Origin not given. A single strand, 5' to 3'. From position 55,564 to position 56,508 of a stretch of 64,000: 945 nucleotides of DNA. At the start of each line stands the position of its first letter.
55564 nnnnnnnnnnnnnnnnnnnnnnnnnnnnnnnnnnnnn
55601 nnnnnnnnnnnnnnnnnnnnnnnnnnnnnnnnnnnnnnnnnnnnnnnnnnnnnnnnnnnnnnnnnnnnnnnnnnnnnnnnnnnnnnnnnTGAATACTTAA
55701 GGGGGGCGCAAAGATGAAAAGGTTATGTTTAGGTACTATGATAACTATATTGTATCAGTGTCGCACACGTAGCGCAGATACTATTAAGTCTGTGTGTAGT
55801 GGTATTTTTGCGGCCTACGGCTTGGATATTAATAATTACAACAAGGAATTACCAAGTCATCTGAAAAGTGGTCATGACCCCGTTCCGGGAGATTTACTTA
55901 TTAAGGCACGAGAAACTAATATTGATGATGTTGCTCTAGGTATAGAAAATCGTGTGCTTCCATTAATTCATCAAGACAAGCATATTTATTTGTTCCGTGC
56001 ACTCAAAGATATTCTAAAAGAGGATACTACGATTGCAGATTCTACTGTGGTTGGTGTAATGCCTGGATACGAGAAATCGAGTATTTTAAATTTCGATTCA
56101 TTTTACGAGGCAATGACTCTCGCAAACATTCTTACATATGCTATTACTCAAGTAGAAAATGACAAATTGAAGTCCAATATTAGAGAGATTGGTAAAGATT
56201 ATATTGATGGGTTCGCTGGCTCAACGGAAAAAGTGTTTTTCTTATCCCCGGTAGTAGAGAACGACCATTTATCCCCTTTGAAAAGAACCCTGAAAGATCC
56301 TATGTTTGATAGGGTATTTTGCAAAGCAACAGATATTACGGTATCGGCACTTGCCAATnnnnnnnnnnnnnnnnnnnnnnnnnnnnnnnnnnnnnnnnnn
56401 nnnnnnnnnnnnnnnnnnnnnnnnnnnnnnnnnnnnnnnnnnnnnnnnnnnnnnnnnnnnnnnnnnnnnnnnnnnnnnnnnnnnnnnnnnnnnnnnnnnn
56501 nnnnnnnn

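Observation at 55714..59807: Hachiman-like pair with a long HamA whose nuclease motif looks degenerate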

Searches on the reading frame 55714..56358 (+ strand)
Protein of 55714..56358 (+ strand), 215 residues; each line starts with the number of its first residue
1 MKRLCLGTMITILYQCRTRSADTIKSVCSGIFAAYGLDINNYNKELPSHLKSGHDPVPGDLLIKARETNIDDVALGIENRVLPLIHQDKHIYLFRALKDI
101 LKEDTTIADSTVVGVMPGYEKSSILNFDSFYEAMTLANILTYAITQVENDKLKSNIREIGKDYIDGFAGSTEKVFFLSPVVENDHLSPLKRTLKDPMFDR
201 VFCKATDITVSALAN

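Call 28: search_protein_representatives(protein=window:55714-56358:+)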
Query: 215 residues. Proteins with E-value up to 0.001 (for the whole library): 223; up to 1e-10: 89; up to 1e-30: 8. The best 150 are listed.
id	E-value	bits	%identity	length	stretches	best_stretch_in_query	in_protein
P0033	2.8e-90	317.7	66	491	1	1-215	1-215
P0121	6.7e-86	303.5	63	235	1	1-215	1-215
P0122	1.9e-56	207.3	72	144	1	1-141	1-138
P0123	7.8e-55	202.0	81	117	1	1-113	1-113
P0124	4.0e-49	183.4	45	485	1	1-215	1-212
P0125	3.6e-37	144.4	44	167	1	1-164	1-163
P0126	7.1e-37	143.4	39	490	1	1-213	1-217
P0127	1.5e-33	132.6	39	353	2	32-214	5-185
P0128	3.2e-29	118.4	64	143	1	1-86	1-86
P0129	4.1e-29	118.0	45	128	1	1-127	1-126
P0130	4.7e-29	117.8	70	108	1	1-84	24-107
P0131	1.1e-28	116.7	36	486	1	1-215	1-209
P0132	2.7e-28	115.4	33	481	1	1-211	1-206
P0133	6.0e-28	114.2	36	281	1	9-214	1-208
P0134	7.9e-28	113.9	34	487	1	1-208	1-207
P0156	2.2e-21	92.8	32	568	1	1-204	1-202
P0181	8.3e-14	68.1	25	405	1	1-178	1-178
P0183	1.8e-13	67.0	29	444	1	1-178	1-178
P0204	4.7e-11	59.1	29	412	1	1-170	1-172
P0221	2.4e-09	53.5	32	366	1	3-168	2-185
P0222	3.4e-09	53.0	28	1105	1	1-182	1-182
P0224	3.6e-09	52.9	29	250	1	2-180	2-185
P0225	4.0e-09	52.8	28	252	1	3-179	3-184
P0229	5.2e-09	52.4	25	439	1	1-178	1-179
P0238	4.2e-08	49.4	26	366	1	3-178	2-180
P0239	6.0e-08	48.9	27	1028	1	3-174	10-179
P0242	8.1e-08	48.5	29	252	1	1-179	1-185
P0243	9.9e-08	48.2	28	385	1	1-204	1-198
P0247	1.8e-07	47.3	29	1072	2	2-169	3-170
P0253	4.2e-07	46.2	28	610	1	57-177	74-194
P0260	6.9e-07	45.5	28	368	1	2-177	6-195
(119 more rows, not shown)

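Call 29: search_protein_families(library=pfam, proteins=[P0222, P0239, P0247, P0253, P0156, P0181, P0183, P0204, P0229, P0224], max_evalue=0.01)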
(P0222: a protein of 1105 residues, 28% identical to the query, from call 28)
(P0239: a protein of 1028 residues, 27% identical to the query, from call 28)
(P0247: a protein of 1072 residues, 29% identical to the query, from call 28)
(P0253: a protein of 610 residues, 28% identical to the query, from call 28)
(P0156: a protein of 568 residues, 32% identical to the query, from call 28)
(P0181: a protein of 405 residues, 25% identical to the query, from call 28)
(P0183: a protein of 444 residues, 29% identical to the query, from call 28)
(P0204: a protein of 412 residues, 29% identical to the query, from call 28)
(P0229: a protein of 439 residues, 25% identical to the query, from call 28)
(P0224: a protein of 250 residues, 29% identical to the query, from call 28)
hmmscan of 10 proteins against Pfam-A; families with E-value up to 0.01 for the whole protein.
P0222 (1105 aa): 25 families
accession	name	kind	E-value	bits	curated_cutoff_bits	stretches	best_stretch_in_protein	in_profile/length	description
PF13424.12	TPR_12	-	2.9e-95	313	30.1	9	626-699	4-77/77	Tetratricopeptide repeat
PF07719.23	TPR_2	-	3.9e-42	139.3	27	4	921-953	1-33/34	Tetratricopeptide repeat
PF13374.12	TPR_10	-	4.9e-42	141.2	27.5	3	668-706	3-41/42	Tetratricopeptide repeat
PF00515.34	TPR_1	-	8.2e-42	139.8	27.8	5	709-740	1-32/34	Tetratricopeptide repeat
PF24885.1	TPR_NPHP3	-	7e-39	134.1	100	5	667-762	99-194/239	Nephrocystin-3 TPR domain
PF13181.12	TPR_8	-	8e-33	110.2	25.7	3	711-740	3-32/34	Tetratricopeptide repeat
PF13176.12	TPR_7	-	2.2e-25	86.9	27.9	2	670-702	2-34/36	Tetratricopeptide repeat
PF13428.12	TPR_14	-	2.3e-16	59.1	23.5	0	671-698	5-32/44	Tetratricopeptide repeat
PF13432.12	TPR_16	-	1.1e-11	45.3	32.7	1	680-737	10-59/65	Tetratricopeptide repeat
PF13431.12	TPR_17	-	3.3e-10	39.8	24.4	1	699-729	4-33/34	Tetratricopeptide repeat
PF13414.12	TPR_11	-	6.8e-10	38.9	26.8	1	930-954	3-27/42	TPR repeat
PF17874.7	TPR_MalT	-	3.2e-09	36.9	45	1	629-746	44-158/336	MalT-like TPR region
PF13174.12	TPR_6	-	9.3e-09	35.8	26.3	0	1050-1077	3-30/33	Tetratricopeptide repeat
PF14559.12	TPR_19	-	5.8e-08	33.4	25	0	681-737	5-53/68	Tetratricopeptide repeat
PF00931.28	NB-ARC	-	7.3e-08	32.4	23.5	1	204-337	3-147/248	NB-ARC domain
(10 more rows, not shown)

P0239 (1028 aa): 0 families

P0247 (1072 aa): 0 families

P0253 (610 aa): 0 families

P0156 (568 aa): 2 families
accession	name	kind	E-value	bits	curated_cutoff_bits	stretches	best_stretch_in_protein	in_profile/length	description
PF08878.16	HamA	-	6e-17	62.7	25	1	232-340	1-104/230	HamA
PF00270.35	DEAD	-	0.00053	20.2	26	1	340-405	94-157/167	DEAD/DEAH box helicase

P0181 (405 aa): 3 families
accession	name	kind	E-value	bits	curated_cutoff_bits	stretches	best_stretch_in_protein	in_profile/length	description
PF20277.3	CTD11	-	1.6e-29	103.7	27.7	1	264-400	1-138/138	C-terminal domain 11 of the ABC-three component (ABC-3C) systems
PF14353.12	CpXC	-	0.00028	21.3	25.4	1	206-278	38-106/121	CpXC protein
PF25207.1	DUF7837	-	0.0041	17.5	27.8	0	204-237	4-37/47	Domain of unknown function (DUF7837)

P0183 (444 aa): 1 family
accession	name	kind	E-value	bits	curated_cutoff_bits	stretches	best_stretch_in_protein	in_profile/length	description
PF20277.3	CTD11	-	2.5e-26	93.3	27.7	1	301-440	2-138/138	C-terminal domain 11 of the ABC-three component (ABC-3C) systems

P0204 (412 aa): 1 family
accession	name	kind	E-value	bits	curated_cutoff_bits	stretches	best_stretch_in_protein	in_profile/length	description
PF20277.3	CTD11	-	9.6e-32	110.8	27.7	1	274-407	2-138/138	C-terminal domain 11 of the ABC-three component (ABC-3C) systems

P0229 (439 aa): 2 families
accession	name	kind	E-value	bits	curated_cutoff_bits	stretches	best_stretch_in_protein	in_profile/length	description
PF20277.3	CTD11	-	1.6e-20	74.5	27.7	1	282-411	8-138/138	C-terminal domain 11 of the ABC-three component (ABC-3C) systems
PF02126.24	PTE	-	0.0032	17.4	22.4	1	109-288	55-229/298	Phosphotriesterase family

P0224 (250 aa): 0 families

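Call 41: predict_structure(alignment_id=A2)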
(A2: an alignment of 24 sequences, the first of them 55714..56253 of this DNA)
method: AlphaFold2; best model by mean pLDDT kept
length: 180 residues; sequences in the alignment: 24
mean_pLDDT: 95.9   pTM: 0.92
mean pLDDT of the five models: 95.9, 94.3, 89.0, 85.9, 85.8
residues with pLDDT >= 90: 175; 70-90: 3; 50-70: 2; < 50: 0
segments of 3 or more residues with pLDDT < 50: none
pLDDT, mean of each block of 10 residues (from residue 1): 97 96 97 97 94 97 97 98 96 98 97 94 97 97 98 96 95 86
secondary structure, 60 per line:
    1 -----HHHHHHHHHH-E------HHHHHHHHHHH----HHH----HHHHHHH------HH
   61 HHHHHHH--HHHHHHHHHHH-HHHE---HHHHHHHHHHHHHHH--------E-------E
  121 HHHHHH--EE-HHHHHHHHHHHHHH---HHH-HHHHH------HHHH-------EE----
elements in order: H6-15 H24-34 H46-52 H59-67 H70-80 H89-103 H121-126 H132-145 H153-157 H164-167

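Call 43: search_protein_families(library=pfam, proteins=[P0239, P0247, P0253, P0224, P0225, P0242, P0221, P0238, P0260, P0243], max_evalue=1)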
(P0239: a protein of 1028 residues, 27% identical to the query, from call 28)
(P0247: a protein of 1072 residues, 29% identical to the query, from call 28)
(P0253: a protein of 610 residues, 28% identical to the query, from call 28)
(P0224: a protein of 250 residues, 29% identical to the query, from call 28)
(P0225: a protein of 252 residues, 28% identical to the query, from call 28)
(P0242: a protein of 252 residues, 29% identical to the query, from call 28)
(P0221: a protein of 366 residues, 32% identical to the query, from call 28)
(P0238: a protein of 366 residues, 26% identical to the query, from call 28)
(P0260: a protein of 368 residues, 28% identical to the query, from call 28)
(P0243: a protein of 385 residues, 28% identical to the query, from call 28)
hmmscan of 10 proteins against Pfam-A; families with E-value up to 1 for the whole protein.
P0239 (1028 aa): 5 families
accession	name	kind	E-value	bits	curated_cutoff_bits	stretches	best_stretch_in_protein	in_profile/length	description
PF00400.38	WD40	-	0.035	15.2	27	1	225-255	8-39/39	WD domain, G-beta repeat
PF25174.1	Beta-prop_THOC3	-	0.067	12.6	305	1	224-261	167-205/272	THOC3 beta-propeller domain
PF24814.1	WD40_Prp19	-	0.069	12.6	320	1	223-299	86-160/281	Prp19 WD40 domain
PF25173.1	Beta-prop_WDR3_1st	-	0.14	12.3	154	1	224-259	67-103/184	WDR3 first beta-propeller domain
PF12389.13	Peptidase_M73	-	0.59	10.4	22.5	1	396-450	37-93/196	Camelysin metallo-endopeptidase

P0247 (1072 aa): 1 family
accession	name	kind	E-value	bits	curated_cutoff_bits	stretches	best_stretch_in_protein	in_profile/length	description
PF24879.1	DUF7737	-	0.15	12.5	27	1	80-117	67-103/103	Domain of unknown function (DUF7737)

P0253 (610 aa): 1 family
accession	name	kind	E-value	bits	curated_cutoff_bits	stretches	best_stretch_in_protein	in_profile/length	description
PF12103.14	Lipl32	-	0.09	12.9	25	1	376-410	34-69/179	Surface lipoprotein of Spirochaetales order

P0224 (250 aa): 1 family
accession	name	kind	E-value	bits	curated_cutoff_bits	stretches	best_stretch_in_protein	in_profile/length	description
PF05283.16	MGC-24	-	0.081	13.7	28.5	1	44-146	16-115/140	Multi-glycosylated core protein 24 (MGC-24), sialomucin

P0225 (252 aa): 0 families

P0242 (252 aa): 1 family
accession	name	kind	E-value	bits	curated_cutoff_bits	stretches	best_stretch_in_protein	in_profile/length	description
PF23221.1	HEAT_MROH2B_1st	-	0.047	13.6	27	1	48-120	23-92/257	MROH2B-like, HEAT repeats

P0221 (366 aa): 1 family
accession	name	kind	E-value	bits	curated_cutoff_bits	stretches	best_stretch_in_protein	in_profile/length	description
PF23580.1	Znf_XAF1_N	-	0.052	13.4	27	0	292-301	7-16/30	XIAP-associated factor 1-like, N-terminal zinc finger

P0238 (366 aa): 4 families
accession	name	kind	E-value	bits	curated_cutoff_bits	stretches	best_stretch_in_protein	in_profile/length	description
PF20282.3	CTD6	-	1.8e-45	155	26.4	1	227-361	1-130/130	C-terminal domain 6 of the ABC-three component (ABC-3C) systems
PF14760.11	Rnk_N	-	0.054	14.4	23.7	1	195-218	6-29/41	Rnk N-terminus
PF05125.18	Phage_cap_P2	-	0.1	12.1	27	1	178-246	227-292/327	Phage major capsid protein, P2 family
PF09892.16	DUF2119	-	0.11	12.3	30.5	1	216-270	133-187/188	Uncharacterized protein conserved in archaea (DUF2119)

P0260 (368 aa): 1 family
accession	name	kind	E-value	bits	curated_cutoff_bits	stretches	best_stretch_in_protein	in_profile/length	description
PF20282.3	CTD6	-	3.6e-34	118.4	26.4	1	226-363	1-130/130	C-terminal domain 6 of the ABC-three component (ABC-3C) systems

P0243 (385 aa): 2 families
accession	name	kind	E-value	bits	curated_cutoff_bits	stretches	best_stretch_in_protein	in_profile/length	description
PF08878.16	HamA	-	2.6e-21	76.9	25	1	228-364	1-132/230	HamA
PF21464.2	flgE_D3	-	0.04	14.1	27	1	12-47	142-178/179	Flagellar hook protein FlgE, D3 domain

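Call 44: fold_search(model_id=the predicted structure, library=pdb)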
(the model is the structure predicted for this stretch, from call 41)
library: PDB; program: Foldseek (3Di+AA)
matches with E <= 10: 57; with E <= 0.001: 0
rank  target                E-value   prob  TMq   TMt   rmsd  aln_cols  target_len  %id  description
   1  8iml_4                1.4e+00  0.06  0.17  0.14  13.3       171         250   20  Rs2I-Rs2II, Rs1I-Rs1II, RbI-RbII cylinder in cyanobacterial phycobilisome from Anthocerotibacter panamensis (Cluster D (released 2023-10-25)
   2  6ivx_A                2.5e+00  0.03  0.16  0.14  13.2       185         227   11  Discovery of the Second Generation ROR gamma Inhibitors Composed of an Azole Scaffold. (released 2019-03-06)
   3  7a0w_B                2.9e+00  0.02  0.18  0.11  17.9       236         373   13  Structure of dimeric sodium proton antiporter NhaA, at pH 8.5, crystallized with chimeric Fab antibodies (released 2022-02-23)
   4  7a0y_B                2.9e+00  0.02  0.18  0.11  18.0       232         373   13  Structure of dimeric sodium proton antiporter NhaA K300R variant, at pH 8.2, crystallized with chimeric Fab antibodies (released 2022-02-23)
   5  5k3n_A                3.0e+00  0.02  0.16  0.13  16.2       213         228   12  Crystal structure of Retinoic acid receptor-related orphan receptor (ROR) gamma ligand binding domain complex with ML2 (released 2017-05-31)
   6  6nwt_C                3.4e+00  0.02  0.16  0.14  16.0       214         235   13  RORgamma Ligand Binding Domain (released 2019-07-10)
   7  8xu5_A                3.5e+00  0.02  0.17  0.14  16.1       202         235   10  The Crystal Structure of RORgT from Biortus. (released 2024-01-24)
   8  6wik_A                3.9e+00  0.02  0.14  0.08  16.4       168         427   15  Cryo-EM structure of SLC40/ferroportin with Fab in the presence of hepcidin (released 2020-11-11)
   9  7jrl                  3.9e+00  0.02  0.12  0.06  16.6       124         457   19  The structure of CBM51-2 in complex with GlcNAc and INT domains from Clostridium perfringens ZmpB (released 2021-02-03)
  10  6hxk_B                4.3e+00  0.02  0.21  0.17  14.6       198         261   12  Structure of the citryl-CoA lyase core module of human ATP citrate lyase in complex with citrate (released 2019-04-10)
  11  2h5n_B                5.0e+00  0.04  0.20  0.26  14.1       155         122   12  Crystal Structure of Protein of Unknown Function PG1108 from Porphyromonas gingivalis W83 (released 2006-07-25)
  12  5m96_A                5.0e+00  0.02  0.18  0.15  12.8       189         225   10  Synthesis and biological evaluation of new triazolo and imidazolopyridine RORgt inverse agonists (released 2016-12-14)
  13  5apk_A                5.3e+00  0.01  0.16  0.13  16.0       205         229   13  Ligand complex of RORg LBD (released 2015-11-25)
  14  6hxk_A                5.8e+00  0.02  0.20  0.16  14.6       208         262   11  Structure of the citryl-CoA lyase core module of human ATP citrate lyase in complex with citrate (released 2019-04-10)
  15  5ntq_A                5.8e+00  0.01  0.17  0.14  15.6       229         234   12  Structural states of RORgt: X-ray elucidation of molecular mechanisms and binding interactions for natural and synthet (released 2017-06-21)
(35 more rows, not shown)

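Call 52: search_protein_families(library=pfam, alignment_id=A2, max_evalue=10)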
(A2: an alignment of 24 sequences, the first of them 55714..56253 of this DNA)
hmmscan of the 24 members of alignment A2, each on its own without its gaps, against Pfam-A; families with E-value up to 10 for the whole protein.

A. member 1, window:55714-56253:+ (180 aa): 0 families

B. families by the number of members that match (of 24 scanned): 15 families
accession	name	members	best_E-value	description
PF22362.1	Ago_MID_bact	1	0.033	Argonaute, middle domain, bacteria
PF00233.25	PDEase_I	1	0.041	3'5'-cyclic nucleotide phosphodiesterase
PF08447.18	PAS_3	1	0.062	PAS fold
PF12856.12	ANAPC9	1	0.076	Anaphase-promoting complex subunit 9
PF18832.6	LPD18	1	0.077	Large polyvalent protein-associated domain 18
PF09499.16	RE_ApaLI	1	0.088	ApaLI-like restriction endonuclease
PF02641.20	DUF190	1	0.092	Uncharacterized ACR, COG1993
PF18786.7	Importin_rep_2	1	0.096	Importin 13 repeat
PF09376.16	NurA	1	0.1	NurA domain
PF07362.18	CcdA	1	0.11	Post-segregation antitoxin CcdA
PF00772.26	DnaB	1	0.11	DnaB-like helicase N terminal domain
PF08539.16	HbrB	1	0.14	HbrB-like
PF15110.11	TMEM141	1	0.18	TMEM141 protein family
PF21740.2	DUF6866_C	1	0.19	Family of unknown function (DUF6866) C-terminal domain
PF10655.14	DUF2482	1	0.33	Hypothetical protein of unknown function (DUF2482)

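Call 53: search_protein_families(library=ncbifam, proteins=[window:55714-56253:+], max_evalue=0.1)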
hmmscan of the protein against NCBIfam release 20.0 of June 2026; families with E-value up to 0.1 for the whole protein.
window:55714-56253:+ (180 aa): 0 families

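Call 57: find_homologous_proteins(query=A3, max_evalue=0.001)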
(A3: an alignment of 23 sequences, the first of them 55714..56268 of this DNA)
Query A3 (23 sequences) (185 aa, profile of the alignment): 81 proteins with E <= 0.001 among 2618 candidates.
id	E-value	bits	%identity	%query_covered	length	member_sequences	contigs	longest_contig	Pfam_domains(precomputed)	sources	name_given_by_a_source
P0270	7.4e-57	210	25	95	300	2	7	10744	-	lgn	-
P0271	3.2e-56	208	30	98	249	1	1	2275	-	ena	-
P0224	8.0e-56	206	28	97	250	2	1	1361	-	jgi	-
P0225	2.5e-51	192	27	96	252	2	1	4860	-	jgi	-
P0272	8.0e-50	187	45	93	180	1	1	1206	-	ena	-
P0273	7.5e-48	180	69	100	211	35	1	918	-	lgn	-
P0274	7.6e-48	180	25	87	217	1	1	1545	-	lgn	-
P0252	3.7e-47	178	27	90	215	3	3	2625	-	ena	-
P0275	9.2e-47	177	71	100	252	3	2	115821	-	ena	-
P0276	1.3e-45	173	65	99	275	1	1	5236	-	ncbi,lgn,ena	-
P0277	1.4e-45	173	72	100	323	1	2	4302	PF24963.2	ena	-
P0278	2.6e-45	172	65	100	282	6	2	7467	PF08878.17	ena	-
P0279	4.2e-45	171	72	100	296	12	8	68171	PF08878.17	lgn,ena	-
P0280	1.4e-43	167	62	100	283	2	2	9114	PF08878.17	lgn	-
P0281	1.9e-43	166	57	100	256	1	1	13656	-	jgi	-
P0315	1.6e-25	108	30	49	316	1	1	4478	PF20277.4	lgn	-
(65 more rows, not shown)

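Call 58: find_encoding_contigs(protein=P0270, flank=6000, max_places=3)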
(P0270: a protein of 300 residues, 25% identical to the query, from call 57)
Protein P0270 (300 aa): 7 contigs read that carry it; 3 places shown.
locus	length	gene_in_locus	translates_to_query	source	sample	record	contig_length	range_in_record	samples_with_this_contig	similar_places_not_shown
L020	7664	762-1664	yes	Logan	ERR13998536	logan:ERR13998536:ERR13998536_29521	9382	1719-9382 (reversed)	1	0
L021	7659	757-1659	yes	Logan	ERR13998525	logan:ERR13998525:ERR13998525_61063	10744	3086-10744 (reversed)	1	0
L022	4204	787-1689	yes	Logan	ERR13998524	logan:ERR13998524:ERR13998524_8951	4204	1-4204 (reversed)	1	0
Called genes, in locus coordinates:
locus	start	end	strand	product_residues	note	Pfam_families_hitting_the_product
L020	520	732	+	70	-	PF13443:HTH_26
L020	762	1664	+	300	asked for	-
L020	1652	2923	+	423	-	PF10088:DUF2326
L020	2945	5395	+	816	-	PF01555:N6_N4_Mtase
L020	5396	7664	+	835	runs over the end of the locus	PF00270:DEAD (weak), PF04851:ResIII, PF18766:SWI2_SNF2 (weak), PF27151:YagJ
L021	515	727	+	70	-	PF13443:HTH_26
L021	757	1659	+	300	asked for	-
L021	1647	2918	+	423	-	PF10088:DUF2326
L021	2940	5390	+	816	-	PF01555:N6_N4_Mtase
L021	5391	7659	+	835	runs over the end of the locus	PF00270:DEAD (weak), PF04851:ResIII, PF18766:SWI2_SNF2 (weak), PF27151:YagJ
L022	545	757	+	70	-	PF13443:HTH_26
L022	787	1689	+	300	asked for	-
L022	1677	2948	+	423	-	PF10088:DUF2326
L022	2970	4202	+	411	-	?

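Call 59: find_encoding_contigs(protein=P0315, flank=6000, max_places=2)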
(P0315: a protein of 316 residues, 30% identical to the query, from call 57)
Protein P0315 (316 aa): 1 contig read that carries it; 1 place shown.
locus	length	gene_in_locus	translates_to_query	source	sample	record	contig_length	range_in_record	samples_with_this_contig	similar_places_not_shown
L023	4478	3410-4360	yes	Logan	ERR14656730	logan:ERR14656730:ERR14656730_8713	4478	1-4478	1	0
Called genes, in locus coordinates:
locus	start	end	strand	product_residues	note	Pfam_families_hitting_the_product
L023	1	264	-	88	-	?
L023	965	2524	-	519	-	PF22483:Mu-transpos_C_2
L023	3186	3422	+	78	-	-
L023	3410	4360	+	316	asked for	PF20277:CTD11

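Call 60: find_encoding_contigs(protein=P0225, flank=6000, max_places=2)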
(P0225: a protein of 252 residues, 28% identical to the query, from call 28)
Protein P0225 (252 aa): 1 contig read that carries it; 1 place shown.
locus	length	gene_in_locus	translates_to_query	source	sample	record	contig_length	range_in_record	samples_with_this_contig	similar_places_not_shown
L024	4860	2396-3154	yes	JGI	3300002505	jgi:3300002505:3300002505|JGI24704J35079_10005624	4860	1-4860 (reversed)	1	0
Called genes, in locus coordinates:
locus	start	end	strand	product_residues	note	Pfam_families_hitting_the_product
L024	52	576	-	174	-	PF02452:PemK_toxin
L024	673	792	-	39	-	-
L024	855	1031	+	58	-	-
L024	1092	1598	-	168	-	PF08281:Sigma70_r4_2 (weak)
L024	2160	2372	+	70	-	PF13443:HTH_26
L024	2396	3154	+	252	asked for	-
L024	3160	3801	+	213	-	-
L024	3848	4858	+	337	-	?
